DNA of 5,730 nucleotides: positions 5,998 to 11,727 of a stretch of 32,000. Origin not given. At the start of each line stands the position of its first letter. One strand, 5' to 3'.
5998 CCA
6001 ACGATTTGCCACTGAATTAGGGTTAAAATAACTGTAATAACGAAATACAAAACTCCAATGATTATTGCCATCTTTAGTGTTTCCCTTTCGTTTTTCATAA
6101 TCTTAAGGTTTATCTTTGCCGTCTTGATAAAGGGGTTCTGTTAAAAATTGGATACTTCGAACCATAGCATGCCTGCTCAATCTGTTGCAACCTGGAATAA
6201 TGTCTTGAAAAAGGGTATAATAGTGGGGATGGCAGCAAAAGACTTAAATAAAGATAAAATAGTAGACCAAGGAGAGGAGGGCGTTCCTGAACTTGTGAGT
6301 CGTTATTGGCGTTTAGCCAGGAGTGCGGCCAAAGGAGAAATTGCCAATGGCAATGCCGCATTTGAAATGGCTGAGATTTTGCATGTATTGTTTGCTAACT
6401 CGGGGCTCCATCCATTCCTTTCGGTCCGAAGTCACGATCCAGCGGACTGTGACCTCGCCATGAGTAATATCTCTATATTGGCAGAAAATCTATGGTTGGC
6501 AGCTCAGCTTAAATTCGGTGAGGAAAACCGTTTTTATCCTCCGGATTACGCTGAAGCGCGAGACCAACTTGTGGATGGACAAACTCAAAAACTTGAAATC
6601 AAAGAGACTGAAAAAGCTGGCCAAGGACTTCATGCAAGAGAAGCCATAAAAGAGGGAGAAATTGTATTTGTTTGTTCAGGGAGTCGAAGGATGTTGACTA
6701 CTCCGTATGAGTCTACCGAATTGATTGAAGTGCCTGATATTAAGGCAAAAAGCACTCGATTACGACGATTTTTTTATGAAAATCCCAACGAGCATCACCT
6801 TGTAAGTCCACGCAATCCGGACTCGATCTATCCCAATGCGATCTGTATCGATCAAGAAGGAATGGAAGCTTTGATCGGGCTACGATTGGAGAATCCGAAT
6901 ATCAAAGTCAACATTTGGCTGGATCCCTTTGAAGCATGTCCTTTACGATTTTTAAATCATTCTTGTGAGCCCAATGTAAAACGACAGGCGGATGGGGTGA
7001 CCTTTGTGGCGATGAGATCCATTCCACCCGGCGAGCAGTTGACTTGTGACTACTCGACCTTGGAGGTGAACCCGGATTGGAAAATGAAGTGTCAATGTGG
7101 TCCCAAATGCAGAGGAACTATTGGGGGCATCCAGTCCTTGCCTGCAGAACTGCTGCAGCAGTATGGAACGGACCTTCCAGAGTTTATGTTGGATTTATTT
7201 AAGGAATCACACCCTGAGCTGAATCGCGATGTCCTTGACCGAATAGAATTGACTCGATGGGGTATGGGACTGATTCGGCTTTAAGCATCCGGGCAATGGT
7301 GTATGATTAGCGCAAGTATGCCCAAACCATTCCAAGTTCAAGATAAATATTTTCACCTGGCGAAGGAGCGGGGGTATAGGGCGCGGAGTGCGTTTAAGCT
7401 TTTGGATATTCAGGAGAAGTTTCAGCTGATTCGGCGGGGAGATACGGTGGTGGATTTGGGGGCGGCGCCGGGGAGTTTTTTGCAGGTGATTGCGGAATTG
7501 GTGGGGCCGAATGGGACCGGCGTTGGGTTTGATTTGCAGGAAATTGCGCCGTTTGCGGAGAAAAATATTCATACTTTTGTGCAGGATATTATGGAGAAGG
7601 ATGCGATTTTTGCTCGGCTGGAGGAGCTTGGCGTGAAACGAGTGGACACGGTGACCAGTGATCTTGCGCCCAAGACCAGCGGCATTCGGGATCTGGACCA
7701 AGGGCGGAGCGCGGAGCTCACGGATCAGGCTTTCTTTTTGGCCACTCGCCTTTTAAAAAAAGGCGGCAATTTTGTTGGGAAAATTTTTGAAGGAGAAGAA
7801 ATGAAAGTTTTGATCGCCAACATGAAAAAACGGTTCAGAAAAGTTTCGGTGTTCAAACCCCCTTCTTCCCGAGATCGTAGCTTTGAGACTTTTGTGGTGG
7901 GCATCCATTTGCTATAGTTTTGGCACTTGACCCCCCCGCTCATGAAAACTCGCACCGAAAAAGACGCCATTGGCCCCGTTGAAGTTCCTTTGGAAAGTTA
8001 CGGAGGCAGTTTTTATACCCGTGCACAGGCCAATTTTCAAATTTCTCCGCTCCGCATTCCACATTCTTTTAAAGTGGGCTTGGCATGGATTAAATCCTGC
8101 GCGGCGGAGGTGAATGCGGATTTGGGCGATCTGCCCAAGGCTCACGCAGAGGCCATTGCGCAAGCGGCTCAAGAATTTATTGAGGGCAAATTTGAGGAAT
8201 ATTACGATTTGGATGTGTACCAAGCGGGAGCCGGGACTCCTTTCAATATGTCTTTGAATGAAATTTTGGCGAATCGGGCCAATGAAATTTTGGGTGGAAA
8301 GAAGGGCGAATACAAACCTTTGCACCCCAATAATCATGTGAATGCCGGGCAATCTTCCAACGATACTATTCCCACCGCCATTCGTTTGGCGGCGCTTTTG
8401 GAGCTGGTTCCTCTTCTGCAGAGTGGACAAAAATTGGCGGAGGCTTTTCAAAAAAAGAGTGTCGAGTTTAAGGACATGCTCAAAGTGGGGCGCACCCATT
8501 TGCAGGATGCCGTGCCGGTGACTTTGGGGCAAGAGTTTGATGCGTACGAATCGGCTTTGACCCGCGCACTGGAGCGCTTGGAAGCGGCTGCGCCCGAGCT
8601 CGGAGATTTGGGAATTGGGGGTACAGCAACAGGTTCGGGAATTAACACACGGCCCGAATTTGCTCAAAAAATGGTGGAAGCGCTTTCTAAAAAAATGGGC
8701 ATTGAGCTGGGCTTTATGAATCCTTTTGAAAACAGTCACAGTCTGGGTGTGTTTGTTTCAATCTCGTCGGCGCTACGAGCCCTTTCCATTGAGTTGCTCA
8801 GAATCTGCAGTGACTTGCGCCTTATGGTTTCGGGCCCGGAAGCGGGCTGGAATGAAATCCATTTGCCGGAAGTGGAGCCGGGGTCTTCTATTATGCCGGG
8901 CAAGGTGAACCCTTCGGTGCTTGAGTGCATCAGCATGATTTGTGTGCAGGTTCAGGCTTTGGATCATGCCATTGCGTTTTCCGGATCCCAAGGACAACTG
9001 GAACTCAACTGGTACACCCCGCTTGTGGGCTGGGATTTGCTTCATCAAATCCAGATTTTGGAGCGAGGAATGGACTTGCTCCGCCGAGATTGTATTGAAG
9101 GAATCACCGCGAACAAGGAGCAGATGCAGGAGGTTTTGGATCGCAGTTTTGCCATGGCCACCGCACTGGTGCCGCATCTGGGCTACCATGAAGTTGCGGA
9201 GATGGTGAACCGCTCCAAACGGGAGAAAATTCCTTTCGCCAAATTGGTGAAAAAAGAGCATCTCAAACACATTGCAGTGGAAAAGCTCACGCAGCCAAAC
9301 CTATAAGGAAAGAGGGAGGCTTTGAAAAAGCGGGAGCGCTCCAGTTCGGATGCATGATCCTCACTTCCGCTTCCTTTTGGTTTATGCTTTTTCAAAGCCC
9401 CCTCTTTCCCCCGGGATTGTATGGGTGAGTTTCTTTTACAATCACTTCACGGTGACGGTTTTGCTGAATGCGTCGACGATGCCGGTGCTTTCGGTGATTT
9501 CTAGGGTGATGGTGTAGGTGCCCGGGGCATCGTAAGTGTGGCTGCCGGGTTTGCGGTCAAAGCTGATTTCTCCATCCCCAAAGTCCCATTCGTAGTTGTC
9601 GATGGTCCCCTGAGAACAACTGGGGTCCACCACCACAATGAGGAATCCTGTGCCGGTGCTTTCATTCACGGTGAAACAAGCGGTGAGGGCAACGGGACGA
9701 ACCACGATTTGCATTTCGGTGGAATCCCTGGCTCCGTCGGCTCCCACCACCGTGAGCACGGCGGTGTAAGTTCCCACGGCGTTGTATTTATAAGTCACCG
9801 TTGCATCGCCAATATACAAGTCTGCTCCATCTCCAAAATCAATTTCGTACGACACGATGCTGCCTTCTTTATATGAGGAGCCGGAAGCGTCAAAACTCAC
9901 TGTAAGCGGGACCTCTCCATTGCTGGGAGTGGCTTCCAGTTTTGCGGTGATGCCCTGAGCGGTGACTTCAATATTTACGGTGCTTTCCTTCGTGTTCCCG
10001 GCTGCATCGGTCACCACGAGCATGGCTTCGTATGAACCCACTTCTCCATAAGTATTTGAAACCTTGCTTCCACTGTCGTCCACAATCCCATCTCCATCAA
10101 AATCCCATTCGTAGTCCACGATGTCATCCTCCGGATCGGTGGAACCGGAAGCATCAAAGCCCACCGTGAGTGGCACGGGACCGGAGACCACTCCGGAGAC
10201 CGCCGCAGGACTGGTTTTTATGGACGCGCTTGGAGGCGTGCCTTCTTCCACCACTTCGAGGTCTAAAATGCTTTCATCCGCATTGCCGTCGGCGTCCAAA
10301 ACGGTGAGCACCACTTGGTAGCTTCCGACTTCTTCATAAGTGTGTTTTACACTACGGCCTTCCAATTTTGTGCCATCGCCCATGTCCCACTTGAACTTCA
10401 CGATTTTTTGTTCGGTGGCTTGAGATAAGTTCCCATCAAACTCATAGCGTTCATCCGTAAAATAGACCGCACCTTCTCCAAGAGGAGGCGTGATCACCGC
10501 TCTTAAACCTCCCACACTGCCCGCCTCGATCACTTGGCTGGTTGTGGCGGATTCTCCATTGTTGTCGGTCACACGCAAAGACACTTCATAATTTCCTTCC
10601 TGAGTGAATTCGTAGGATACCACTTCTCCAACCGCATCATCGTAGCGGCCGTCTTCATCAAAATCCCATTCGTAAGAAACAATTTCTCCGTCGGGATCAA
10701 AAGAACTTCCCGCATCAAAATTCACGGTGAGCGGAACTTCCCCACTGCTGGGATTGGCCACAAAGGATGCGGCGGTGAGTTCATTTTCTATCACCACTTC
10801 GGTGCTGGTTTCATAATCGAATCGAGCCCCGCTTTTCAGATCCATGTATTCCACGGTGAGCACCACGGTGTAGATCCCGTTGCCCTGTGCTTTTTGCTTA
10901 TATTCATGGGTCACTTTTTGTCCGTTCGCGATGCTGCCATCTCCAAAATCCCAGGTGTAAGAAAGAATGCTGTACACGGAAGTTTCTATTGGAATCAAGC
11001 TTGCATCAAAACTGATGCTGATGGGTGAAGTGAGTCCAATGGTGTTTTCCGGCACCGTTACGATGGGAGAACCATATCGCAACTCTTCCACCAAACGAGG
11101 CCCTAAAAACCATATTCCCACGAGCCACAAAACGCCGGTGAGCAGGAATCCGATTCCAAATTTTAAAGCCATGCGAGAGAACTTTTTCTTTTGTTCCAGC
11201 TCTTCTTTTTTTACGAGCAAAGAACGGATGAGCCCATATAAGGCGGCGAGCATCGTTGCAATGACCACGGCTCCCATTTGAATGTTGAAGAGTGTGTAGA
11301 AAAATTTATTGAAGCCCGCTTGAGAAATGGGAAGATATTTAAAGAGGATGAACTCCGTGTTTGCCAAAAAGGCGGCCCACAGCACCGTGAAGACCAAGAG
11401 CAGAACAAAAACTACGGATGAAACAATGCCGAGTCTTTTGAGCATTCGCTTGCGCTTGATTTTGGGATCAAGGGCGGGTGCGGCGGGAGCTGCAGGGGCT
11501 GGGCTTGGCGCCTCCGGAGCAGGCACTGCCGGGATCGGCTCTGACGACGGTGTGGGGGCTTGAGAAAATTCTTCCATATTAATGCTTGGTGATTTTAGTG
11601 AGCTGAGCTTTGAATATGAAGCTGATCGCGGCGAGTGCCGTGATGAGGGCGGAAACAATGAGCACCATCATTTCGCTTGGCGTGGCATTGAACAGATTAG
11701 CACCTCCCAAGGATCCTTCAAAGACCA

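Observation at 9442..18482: Four-gene operon combining multi-module pilin-like membrane proteins with PKD-repeat surface proteins, with no secretion ATPase nearby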

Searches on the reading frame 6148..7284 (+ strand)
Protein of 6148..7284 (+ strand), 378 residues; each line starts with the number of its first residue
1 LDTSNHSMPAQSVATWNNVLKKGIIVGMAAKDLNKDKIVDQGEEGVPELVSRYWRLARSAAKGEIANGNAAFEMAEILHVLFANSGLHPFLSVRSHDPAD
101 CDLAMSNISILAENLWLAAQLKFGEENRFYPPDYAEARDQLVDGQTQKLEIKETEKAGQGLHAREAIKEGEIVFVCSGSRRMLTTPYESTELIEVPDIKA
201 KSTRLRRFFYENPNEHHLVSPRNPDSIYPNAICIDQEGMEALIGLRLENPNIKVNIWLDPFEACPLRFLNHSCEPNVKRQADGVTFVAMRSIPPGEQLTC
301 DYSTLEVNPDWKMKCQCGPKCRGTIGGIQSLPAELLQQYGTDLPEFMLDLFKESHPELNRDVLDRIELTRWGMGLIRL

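Call 8: search_protein_families(library=pfam, proteins=[window:6148-7284:+], max_evalue=0.001)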
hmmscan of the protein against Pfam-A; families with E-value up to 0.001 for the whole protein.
window:6148-7284:+ (378 aa): 1 family
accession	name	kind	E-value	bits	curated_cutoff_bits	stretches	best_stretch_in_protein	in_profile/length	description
PF00856.33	SET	-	2e-15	57.6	22.4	1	158-302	1-104/105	SET domain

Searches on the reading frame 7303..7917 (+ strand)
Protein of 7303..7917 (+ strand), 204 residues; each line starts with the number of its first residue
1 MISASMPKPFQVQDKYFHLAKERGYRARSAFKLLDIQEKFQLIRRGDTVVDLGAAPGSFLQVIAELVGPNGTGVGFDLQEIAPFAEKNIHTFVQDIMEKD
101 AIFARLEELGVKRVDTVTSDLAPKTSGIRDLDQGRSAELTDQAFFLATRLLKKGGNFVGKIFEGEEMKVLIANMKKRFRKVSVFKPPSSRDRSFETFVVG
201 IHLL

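Call 8: search_protein_families(library=pfam, proteins=[window:7303-7917:+], max_evalue=0.001)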
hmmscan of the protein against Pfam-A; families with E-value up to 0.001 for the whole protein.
window:7303-7917:+ (204 aa): 2 families
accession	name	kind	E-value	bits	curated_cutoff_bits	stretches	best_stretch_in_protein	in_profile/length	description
PF01728.25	FtsJ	-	5e-51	173.6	24.1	1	25-200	1-178/181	FtsJ-like methyltransferase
PF13847.12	Methyltransf_31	-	9.1e-08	32.3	27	1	44-180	2-128/145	Methyltransferase domain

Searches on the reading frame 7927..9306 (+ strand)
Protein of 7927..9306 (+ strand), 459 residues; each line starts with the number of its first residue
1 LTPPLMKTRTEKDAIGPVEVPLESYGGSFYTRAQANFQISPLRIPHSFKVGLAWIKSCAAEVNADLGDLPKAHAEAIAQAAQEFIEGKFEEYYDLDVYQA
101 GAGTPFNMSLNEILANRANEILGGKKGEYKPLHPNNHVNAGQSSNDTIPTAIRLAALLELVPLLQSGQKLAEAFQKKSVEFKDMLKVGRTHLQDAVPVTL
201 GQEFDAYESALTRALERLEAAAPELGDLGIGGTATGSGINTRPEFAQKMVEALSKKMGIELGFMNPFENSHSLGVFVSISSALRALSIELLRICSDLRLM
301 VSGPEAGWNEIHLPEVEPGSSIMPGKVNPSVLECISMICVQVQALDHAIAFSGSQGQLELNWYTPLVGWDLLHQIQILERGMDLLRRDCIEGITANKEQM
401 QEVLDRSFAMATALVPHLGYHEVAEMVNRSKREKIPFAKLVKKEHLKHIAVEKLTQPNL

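Call 8: search_protein_families(library=pfam, proteins=[window:7927-9306:+], max_evalue=0.001)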
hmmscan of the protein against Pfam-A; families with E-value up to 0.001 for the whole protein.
window:7927-9306:+ (459 aa): 2 families
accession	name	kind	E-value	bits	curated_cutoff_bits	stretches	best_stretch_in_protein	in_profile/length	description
PF00206.25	Lyase_1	-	2e-80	271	27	1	17-343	2-311/312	Lyase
PF10415.14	FumaraseC_C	-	0.00019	22.2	32.5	1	411-446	2-37/54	Fumarase C C-terminus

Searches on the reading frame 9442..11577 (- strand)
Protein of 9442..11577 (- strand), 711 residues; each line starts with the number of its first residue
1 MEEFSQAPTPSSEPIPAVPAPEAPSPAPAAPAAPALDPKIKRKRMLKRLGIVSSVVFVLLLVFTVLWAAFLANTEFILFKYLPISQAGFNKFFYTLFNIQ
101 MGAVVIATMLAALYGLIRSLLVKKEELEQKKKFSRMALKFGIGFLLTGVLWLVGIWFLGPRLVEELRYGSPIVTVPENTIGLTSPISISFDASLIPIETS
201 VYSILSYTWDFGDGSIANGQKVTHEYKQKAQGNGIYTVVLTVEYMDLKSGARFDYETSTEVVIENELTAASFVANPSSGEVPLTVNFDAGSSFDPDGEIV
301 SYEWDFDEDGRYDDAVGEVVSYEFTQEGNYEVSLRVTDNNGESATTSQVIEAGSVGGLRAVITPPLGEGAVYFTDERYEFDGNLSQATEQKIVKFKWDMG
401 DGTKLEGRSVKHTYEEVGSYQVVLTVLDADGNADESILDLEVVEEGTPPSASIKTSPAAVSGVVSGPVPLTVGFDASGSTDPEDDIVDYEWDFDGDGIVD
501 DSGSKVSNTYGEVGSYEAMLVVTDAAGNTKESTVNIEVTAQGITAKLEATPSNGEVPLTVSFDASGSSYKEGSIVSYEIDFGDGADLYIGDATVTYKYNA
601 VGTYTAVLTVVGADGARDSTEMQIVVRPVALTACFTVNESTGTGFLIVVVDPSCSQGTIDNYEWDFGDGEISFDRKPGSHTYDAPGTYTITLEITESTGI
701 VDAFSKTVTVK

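Call 3: search_protein_families(library=pfam, proteins=[window:9442-11577:-], max_evalue=1)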
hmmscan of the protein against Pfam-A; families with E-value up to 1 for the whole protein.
window:9442-11577:- (711 aa): 16 families
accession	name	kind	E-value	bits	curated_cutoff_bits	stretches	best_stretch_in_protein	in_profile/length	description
PF18911.6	PKD_4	-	1e-87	288.7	27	6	375-436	17-79/85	PKD domain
PF00801.26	PKD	-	1.1e-61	205.3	23.5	6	271-349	3-78/80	PKD domain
PF22352.2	K319L-like_PKD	-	1e-18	67.6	27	3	285-347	14-79/84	K319L-like, PKD domain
PF15418.12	DUF4625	-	5.4e-08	33.6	27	2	513-538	105-130/131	Domain of unknown function (DUF4625)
PF21027.3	Sde0182_C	-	2.1e-06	28.6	27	2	284-316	1-34/83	Cellulose-binding protein Sde0182, C-terminal domain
PF05345.18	He_PIG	-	8.5e-05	23.4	24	1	678-710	63-95/96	Putative Ig domain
PF16403.11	Bact_surface_Ig-like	-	0.00049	20.5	27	0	682-710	43-71/71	Bacterial surface protein, Ig-like domain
PF18981.6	InlK_D3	-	0.00053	20.4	25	1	323-350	45-72/75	Internalin K domain (D3/D4)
PF08329.16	ChitinaseA_N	-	0.00082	19.5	21.2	0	528-626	13-107/133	Chitinase A, N-terminal domain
PF19077.6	Big_13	-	0.00099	20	27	1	513-538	74-100/102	Bacterial Ig-like domain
PF23959.1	DUF7288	-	0.0078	17.1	27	0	312-354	83-126/184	Family of unknown function (DUF7288)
PF07495.19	Y_Y_Y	-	0.0082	16.5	26.6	1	302-345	10-55/65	Y_Y_Y domain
PF16967.11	TcfC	-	0.061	13.3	29.4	0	685-709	43-67/68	E-set like domain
PF00122.25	E1-E2_ATPase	-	0.076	13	28.1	0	101-164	81-142/181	E1-E2 ATPase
PF22704.2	CBM13-like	-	0.28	11.8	30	1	525-574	8-57/82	Alpha-galactosidase, CBM13 domain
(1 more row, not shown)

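Call 4: search_protein_families(library=ncbifam, proteins=[window:9442-11577:-], max_evalue=1)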
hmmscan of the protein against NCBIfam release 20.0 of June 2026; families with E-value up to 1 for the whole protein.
window:9442-11577:- (711 aa): 6 families
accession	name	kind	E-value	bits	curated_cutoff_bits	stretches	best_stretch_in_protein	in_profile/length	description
TIGR00864.1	PCC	subfamily_domain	3.7e-24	83.3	1861.4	3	205-432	1252-1465/2700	polycystin cation channel protein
NF058578.1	CPR_pilus_PamR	equivalog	1.4e-07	30.7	300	3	409-446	205-240/297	pilus system RbmA-like protein PamR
TIGR03769.1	P_ac_wall_RPT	domain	0.00075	20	30.9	0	681-697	8-24/41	TIGR03769 domain-containing protein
NF033932.1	LapB_rpt_80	domain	0.0088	16.3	45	0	328-350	1-23/83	LapB repeat-containing protein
NF033903.0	VaFE_rpt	domain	0.11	12.8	24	0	229-303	36-113/121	VaFE repeat-containing surface-anchored protein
NF038134.1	choice_anch_M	domain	0.25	11.4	55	0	322-344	149-173/184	choice-of-anchor M domain-containing protein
